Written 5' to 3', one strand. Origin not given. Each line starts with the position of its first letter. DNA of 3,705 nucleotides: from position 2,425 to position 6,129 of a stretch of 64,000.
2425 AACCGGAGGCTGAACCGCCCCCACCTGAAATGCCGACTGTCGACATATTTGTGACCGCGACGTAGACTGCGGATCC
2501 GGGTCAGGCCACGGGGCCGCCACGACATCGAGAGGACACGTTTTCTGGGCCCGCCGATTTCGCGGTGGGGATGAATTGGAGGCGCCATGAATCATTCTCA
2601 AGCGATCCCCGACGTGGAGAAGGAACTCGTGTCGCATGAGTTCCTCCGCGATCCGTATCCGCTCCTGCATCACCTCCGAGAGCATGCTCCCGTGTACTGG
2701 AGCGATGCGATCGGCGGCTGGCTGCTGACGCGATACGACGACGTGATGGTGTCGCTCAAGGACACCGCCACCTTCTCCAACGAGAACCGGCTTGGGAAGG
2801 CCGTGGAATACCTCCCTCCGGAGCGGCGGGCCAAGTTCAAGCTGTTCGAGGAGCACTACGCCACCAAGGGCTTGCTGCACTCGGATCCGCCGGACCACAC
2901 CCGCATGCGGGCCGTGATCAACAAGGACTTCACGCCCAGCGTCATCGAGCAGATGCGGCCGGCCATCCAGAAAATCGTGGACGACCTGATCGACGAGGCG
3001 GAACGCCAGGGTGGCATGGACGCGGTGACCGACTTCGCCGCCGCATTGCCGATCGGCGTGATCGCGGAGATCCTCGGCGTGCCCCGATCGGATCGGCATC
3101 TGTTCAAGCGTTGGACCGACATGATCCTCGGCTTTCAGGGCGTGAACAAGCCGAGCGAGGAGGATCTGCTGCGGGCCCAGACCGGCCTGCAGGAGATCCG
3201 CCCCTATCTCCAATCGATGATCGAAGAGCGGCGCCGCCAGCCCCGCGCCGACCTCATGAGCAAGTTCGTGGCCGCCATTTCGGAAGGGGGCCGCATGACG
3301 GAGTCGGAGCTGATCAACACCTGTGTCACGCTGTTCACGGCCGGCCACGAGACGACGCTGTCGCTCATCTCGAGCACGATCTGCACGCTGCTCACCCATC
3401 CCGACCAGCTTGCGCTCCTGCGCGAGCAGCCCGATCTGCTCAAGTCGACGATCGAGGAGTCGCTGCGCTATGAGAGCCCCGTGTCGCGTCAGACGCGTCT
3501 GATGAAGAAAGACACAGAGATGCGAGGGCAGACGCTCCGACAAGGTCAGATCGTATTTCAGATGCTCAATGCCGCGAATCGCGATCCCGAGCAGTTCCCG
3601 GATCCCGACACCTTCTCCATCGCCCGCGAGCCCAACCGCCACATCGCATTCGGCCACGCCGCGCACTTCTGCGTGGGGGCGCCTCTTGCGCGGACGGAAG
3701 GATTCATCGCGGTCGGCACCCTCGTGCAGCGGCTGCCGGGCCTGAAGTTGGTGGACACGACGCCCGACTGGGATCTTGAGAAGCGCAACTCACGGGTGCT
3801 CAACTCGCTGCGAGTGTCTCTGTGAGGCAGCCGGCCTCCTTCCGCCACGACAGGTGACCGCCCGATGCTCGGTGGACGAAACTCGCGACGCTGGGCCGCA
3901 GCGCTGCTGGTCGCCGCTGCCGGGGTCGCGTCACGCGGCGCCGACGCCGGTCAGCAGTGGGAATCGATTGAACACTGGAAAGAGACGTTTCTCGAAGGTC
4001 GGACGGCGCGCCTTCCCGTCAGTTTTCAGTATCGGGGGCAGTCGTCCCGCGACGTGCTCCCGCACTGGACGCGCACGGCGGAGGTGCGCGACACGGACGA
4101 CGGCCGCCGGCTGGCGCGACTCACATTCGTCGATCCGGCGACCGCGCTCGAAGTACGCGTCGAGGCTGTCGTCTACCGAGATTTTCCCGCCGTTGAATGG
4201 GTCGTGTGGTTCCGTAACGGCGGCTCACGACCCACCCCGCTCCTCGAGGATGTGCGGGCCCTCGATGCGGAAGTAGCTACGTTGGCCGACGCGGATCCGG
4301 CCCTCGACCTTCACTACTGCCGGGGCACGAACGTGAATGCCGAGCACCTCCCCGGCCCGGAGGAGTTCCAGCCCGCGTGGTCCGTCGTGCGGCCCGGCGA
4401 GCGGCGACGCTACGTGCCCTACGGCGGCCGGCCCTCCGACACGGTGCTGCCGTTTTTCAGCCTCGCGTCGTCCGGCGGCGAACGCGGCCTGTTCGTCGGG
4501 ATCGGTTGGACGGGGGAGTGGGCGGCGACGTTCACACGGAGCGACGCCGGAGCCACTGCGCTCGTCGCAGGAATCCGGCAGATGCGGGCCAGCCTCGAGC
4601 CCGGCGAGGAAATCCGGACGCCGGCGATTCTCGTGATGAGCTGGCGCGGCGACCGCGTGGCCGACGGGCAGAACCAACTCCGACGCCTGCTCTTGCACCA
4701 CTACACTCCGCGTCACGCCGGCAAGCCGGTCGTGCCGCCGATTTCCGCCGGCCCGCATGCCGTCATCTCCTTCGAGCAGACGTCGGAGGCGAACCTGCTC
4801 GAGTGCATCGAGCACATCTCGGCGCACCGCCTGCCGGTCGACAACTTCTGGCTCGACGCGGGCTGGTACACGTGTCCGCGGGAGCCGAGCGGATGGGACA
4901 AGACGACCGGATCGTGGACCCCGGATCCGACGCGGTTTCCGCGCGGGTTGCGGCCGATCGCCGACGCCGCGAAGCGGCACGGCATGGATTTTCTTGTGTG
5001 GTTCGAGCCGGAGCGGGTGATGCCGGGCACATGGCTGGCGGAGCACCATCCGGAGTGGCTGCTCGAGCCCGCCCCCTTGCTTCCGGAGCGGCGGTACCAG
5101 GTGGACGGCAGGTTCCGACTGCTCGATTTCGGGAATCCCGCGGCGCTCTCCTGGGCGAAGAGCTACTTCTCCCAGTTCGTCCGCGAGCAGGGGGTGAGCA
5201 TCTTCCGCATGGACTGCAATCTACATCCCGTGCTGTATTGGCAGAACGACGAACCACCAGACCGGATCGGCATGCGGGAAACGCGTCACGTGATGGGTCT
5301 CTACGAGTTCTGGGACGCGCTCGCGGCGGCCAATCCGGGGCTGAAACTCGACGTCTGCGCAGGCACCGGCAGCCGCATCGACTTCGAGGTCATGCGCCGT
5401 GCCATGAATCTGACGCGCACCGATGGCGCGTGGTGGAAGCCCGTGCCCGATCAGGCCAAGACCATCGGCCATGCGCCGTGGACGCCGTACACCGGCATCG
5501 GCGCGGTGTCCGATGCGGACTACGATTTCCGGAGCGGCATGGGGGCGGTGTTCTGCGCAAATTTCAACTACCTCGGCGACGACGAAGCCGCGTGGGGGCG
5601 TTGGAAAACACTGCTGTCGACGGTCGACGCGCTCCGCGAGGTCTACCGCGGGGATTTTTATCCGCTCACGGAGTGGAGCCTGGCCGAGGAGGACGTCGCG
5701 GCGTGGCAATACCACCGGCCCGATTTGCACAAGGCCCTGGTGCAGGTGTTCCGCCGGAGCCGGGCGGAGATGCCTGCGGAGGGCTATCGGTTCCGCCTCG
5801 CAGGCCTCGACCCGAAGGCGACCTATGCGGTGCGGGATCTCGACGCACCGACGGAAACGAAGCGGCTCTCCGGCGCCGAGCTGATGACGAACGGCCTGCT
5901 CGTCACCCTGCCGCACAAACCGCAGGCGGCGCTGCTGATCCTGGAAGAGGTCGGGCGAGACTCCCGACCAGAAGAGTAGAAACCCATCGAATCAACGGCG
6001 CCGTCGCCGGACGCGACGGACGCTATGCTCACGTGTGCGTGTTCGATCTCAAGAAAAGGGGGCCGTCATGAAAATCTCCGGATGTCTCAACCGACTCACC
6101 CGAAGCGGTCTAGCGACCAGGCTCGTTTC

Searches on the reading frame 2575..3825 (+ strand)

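Call 63: search_protein_families(library=pfam, proteins=[window:2575-3825:+], max_evalue=0.00001)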
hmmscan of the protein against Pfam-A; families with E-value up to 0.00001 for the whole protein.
window:2575-3825:+ (416 aa): 1 family
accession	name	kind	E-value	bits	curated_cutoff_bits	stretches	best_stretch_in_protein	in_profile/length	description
PF00067.27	p450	-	9.1e-37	127.3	22.8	1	84-387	71-432/462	Cytochrome P450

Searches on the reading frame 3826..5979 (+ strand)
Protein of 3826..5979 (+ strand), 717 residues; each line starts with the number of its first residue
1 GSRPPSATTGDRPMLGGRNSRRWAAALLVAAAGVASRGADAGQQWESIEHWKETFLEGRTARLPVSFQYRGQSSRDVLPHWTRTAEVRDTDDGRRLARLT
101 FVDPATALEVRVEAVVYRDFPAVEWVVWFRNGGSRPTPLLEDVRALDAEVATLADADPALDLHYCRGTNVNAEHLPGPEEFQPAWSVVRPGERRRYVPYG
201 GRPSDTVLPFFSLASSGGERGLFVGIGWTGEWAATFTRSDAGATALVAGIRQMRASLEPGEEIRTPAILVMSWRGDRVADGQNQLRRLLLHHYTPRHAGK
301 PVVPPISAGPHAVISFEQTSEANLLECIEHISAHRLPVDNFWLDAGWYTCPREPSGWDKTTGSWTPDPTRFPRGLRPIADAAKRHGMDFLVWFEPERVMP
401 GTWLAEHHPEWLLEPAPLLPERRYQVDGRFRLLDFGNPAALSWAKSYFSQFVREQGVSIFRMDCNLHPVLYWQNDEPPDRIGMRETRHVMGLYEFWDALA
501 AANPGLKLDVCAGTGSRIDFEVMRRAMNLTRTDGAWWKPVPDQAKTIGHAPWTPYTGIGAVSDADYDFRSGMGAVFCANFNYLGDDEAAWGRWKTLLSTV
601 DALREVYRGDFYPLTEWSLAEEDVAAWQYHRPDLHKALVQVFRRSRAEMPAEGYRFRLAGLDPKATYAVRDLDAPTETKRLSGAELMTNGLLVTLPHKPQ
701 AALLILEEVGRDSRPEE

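Call 63: search_protein_families(library=pfam, proteins=[window:3826-5979:+], max_evalue=0.00001)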
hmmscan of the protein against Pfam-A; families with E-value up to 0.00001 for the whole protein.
window:3826-5979:+ (717 aa): 3 families
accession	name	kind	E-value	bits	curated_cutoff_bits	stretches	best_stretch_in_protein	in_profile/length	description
PF02065.24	Melibiase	-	2.8e-24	86.2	27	1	332-526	66-253/347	Melibiase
PF16874.11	Glyco_hydro_36C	-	4.1e-12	46.8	27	1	625-700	2-71/77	Glycosyl hydrolase family 36 C-terminal domain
PF01055.32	Glyco_hydro_31_2nd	-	4.1e-11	43.2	23.5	1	302-471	3-163/328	Glycosyl hydrolases family 31 TIM-barrel domain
